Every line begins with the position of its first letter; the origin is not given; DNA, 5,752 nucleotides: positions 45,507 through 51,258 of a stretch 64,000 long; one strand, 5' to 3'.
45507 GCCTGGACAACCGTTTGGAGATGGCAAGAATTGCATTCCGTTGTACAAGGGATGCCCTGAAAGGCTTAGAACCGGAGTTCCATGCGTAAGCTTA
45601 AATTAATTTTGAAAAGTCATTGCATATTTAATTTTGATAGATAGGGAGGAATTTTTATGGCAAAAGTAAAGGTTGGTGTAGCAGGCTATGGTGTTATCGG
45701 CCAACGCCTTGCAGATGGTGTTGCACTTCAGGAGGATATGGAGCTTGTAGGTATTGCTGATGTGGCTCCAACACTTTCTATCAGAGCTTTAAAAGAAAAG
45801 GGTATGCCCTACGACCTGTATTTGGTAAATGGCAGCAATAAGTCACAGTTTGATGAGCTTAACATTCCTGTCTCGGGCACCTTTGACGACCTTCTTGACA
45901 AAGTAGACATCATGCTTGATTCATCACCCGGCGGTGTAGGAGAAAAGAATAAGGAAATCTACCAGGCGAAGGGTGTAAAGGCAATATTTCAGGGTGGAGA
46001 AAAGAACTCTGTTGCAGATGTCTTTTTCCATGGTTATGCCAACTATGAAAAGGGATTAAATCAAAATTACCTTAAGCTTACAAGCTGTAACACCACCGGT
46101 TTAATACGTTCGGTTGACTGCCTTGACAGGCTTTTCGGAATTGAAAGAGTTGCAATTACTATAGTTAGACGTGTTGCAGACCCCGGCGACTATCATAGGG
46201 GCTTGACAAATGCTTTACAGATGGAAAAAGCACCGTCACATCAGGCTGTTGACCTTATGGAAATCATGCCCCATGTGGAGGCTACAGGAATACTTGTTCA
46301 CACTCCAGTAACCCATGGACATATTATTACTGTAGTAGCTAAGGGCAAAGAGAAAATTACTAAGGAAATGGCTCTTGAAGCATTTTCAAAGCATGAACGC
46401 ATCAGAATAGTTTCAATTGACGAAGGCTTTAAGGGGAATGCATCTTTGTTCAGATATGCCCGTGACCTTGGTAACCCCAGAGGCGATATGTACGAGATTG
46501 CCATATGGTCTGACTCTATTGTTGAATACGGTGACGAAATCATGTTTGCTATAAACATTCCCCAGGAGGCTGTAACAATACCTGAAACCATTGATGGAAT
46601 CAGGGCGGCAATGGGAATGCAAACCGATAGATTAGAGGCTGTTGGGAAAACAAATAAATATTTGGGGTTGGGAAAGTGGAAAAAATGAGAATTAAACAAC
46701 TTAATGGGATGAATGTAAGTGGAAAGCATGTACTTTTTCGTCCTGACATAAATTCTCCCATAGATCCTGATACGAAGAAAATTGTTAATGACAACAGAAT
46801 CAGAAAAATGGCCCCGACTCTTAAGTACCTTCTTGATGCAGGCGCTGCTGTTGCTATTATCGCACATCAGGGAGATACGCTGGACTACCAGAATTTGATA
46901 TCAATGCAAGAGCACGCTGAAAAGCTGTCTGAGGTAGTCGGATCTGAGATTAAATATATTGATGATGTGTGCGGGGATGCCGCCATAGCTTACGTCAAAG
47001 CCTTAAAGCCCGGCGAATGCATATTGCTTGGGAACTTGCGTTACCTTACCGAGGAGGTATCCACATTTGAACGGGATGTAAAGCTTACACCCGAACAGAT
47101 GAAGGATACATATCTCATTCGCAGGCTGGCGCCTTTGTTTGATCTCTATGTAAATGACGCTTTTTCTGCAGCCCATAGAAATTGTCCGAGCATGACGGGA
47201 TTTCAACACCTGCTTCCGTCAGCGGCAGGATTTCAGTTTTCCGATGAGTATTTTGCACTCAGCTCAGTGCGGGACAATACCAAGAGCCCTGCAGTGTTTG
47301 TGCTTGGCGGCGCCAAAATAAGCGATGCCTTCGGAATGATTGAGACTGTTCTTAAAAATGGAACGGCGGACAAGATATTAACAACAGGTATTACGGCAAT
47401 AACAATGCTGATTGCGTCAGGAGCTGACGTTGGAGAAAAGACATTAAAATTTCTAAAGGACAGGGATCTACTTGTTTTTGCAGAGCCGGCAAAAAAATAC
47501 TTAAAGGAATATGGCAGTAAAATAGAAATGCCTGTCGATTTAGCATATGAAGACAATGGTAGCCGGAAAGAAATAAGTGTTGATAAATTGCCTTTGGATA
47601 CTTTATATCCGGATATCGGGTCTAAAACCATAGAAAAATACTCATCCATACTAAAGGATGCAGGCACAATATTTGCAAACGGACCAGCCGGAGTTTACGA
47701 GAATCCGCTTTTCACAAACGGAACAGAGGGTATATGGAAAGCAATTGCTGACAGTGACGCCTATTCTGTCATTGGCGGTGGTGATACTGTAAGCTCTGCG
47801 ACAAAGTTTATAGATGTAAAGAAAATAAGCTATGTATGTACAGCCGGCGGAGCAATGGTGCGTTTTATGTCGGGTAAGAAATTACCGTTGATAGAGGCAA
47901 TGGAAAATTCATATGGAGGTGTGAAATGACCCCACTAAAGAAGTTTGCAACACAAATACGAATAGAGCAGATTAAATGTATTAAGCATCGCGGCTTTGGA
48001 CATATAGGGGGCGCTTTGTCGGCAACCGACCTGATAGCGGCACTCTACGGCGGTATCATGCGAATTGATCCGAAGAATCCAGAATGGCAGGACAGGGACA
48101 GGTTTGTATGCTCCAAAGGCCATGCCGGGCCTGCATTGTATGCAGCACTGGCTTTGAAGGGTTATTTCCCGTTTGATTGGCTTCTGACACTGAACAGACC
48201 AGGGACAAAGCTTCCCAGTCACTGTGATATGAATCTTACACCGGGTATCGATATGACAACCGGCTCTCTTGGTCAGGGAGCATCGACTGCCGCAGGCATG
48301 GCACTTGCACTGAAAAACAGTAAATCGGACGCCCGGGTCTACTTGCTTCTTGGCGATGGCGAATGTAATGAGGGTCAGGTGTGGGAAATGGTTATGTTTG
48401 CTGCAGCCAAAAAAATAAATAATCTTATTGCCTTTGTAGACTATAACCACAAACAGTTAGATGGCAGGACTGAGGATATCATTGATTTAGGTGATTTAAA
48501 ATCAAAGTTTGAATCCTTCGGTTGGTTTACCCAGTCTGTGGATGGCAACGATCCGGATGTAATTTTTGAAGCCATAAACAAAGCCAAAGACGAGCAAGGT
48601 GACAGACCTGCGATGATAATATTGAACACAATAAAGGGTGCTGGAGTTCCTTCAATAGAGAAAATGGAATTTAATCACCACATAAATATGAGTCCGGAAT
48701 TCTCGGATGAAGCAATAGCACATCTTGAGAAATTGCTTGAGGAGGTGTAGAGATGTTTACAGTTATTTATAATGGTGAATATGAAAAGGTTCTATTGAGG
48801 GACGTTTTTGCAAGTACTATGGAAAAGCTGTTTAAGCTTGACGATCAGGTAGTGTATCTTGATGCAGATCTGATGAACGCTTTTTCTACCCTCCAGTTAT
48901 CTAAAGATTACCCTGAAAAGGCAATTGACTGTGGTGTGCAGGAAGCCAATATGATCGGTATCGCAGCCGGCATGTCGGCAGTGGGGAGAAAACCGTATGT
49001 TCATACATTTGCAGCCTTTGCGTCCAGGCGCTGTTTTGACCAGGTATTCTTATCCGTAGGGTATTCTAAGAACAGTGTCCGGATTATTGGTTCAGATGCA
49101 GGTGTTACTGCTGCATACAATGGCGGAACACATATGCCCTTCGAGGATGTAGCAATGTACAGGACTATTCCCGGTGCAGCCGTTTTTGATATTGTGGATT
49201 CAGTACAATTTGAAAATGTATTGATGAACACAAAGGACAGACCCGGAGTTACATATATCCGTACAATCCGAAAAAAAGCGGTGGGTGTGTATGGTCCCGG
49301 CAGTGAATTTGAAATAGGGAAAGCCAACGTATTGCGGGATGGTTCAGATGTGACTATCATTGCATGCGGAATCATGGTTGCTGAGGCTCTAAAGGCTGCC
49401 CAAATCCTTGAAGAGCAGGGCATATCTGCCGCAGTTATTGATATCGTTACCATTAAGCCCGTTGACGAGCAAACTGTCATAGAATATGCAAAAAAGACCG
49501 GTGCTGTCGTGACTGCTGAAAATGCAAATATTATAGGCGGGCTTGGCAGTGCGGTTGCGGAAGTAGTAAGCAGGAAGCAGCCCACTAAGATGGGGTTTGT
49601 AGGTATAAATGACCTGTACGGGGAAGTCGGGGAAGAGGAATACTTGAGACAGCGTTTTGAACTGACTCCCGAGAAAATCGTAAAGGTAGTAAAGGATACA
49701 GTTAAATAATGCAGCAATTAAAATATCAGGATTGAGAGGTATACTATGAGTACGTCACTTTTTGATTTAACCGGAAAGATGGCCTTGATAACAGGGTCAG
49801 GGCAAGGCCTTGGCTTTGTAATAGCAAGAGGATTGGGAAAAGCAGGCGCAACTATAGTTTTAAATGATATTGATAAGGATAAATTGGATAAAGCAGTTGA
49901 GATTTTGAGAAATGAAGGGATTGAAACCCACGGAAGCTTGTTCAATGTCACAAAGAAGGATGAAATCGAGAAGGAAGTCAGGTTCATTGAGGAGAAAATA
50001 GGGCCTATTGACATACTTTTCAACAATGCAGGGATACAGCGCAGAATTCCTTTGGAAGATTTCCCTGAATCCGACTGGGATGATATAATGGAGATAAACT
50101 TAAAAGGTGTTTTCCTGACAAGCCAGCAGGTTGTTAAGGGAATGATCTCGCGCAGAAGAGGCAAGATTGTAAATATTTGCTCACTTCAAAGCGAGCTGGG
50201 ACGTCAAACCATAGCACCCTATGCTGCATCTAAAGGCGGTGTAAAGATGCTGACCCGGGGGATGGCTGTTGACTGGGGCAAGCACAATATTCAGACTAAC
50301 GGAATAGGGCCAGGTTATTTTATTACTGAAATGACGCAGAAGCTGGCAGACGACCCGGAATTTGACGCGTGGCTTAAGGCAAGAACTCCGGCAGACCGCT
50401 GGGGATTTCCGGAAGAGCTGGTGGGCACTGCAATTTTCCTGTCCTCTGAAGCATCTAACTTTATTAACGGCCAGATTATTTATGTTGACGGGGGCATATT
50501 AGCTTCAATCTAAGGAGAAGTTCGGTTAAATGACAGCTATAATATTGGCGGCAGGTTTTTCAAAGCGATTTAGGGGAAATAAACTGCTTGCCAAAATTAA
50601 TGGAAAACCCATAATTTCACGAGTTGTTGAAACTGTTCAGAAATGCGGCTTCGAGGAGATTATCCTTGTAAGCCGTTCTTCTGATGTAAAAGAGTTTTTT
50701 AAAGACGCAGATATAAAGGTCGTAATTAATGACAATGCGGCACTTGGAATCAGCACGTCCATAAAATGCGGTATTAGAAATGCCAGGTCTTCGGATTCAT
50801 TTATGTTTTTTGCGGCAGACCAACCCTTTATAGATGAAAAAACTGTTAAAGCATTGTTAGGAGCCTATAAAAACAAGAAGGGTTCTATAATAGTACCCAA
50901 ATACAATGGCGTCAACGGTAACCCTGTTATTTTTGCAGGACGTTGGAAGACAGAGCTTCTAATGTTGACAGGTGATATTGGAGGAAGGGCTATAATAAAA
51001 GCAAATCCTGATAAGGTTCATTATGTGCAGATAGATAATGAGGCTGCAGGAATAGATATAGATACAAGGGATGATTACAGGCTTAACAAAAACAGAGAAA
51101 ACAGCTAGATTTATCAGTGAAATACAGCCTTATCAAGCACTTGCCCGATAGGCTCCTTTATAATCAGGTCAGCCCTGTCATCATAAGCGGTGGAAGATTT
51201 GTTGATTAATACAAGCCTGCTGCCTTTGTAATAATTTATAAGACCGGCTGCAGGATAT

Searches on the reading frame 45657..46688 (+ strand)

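Call 7: search_protein_families(library=ncbifam, proteins=[window:45657-46688:+], max_evalue=1e-20)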
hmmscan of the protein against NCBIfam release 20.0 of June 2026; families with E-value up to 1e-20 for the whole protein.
window:45657-46688:+ (343 aa): 2 families
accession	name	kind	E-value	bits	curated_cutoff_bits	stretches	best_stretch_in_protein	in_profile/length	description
NF003251.0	PRK04207.1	equivalog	5.3e-122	407.1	185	1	3-341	2-340/343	type II glyceraldehyde-3-phosphate dehydrogenase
TIGR01546.1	GAPDH-II_archae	equivalog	8.2e-90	301.4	232.9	1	6-338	1-332/333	phosphorylating glyceraldehyde-3-phosphate dehydrogenase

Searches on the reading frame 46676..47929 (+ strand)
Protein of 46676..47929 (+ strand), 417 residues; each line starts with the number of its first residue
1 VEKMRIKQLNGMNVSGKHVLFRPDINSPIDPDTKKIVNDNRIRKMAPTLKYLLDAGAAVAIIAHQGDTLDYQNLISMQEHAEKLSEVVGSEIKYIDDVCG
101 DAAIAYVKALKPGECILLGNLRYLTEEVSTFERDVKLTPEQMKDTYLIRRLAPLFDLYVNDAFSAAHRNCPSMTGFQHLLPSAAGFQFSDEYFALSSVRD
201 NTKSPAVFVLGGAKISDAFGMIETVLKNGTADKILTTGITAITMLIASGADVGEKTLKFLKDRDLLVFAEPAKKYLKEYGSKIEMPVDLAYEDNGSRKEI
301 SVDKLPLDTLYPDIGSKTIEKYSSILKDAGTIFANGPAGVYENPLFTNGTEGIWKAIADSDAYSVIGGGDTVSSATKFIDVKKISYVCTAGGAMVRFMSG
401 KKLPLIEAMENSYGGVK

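Call 16: search_protein_families(library=pfam, proteins=[window:46676-47929:+], max_evalue=0.00001)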
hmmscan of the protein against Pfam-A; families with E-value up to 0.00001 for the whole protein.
window:46676-47929:+ (417 aa): 1 family
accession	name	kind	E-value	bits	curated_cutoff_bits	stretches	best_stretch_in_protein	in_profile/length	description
PF00162.24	PGK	-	3e-108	362.7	27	1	11-401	3-379/379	Phosphoglycerate kinase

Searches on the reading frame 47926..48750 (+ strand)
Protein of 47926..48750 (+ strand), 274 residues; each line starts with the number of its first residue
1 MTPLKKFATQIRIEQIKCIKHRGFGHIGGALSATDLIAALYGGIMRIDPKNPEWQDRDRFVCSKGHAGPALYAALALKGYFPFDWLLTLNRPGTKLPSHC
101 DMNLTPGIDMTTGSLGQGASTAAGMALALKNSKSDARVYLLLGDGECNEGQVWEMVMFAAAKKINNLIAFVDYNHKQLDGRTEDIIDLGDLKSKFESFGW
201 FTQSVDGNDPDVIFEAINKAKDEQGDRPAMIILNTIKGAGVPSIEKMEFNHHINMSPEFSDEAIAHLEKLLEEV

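Call 16: search_protein_families(library=pfam, proteins=[window:47926-48750:+], max_evalue=0.00001)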
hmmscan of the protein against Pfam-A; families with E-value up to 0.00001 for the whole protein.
window:47926-48750:+ (274 aa): 3 families
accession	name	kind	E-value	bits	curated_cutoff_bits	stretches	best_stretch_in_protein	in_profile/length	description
PF00456.26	Transketolase_N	-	3.4e-50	171.4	22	1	6-251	4-259/334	Transketolase, thiamine diphosphate binding domain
PF00676.26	E1_dh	-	1.2e-08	34.8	22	1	112-231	100-220/300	Dehydrogenase E1 component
PF13292.11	DXP_synthase_N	-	2.8e-06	27.3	21.2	0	116-175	114-172/274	1-deoxy-D-xylulose-5-phosphate synthase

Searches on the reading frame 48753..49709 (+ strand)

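Call 16: search_protein_families(library=pfam, proteins=[window:48753-49709:+], max_evalue=0.00001)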
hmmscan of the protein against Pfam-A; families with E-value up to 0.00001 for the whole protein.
window:48753-49709:+ (318 aa): 4 families
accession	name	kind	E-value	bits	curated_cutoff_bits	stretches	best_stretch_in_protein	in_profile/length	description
PF02780.25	Transketolase_C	-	1.6e-32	112.4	25.9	1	189-309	1-124/124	Transketolase, C-terminal domain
PF02779.29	Transket_pyr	-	3.8e-27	95.5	27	1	13-174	3-170/174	Transketolase, pyrimidine binding domain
PF22613.1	Transketolase_C_1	-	6.6e-07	30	27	1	197-305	11-113/113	Transketolase-like TK C-terminal domain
PF17147.9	PFOR_II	-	2e-06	28.5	27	1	199-274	2-77/102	Pyruvate:ferredoxin oxidoreductase core domain II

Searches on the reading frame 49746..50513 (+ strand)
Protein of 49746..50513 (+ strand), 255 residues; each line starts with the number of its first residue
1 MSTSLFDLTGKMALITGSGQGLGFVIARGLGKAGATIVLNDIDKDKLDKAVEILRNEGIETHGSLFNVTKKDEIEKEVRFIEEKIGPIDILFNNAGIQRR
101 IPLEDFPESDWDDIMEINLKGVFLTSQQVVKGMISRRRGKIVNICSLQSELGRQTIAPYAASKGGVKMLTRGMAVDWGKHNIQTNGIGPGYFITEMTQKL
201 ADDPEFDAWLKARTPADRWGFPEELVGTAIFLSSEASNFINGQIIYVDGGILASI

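Call 16: search_protein_families(library=pfam, proteins=[window:49746-50513:+], max_evalue=0.00001)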
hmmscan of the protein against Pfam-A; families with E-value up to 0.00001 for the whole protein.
window:49746-50513:+ (255 aa): 3 families
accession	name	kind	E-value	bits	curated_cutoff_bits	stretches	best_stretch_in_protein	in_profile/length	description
PF00106.31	adh_short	-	4.3e-58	196.4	26.6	1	11-203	1-193/195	short chain dehydrogenase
PF13561.12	adh_short_C2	-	8.3e-57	192.9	27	1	20-251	6-235/236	Enoyl-(Acyl carrier protein) reductase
PF08659.16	KR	-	3.9e-07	30.6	22.6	1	14-162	4-152/180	KR domain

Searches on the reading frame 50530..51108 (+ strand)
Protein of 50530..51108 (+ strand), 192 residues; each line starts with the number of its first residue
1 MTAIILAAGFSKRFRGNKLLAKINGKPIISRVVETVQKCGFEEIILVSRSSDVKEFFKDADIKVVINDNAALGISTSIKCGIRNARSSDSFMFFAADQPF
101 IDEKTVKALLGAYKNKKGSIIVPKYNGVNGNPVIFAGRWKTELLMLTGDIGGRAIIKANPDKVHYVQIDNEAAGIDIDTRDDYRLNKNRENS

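Call 16: search_protein_families(library=pfam, proteins=[window:50530-51108:+], max_evalue=0.00001)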
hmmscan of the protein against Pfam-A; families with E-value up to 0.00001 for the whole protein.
window:50530-51108:+ (192 aa): 2 families
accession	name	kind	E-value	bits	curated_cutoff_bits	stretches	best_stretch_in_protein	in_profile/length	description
PF12804.13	NTP_transf_3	-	1.1e-41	143.1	27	1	3-159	1-157/160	MobA-like NTP transferase domain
PF02348.25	CTP_transf_3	-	1.2e-10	42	22.6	1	3-117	2-118/217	Cytidylyltransferase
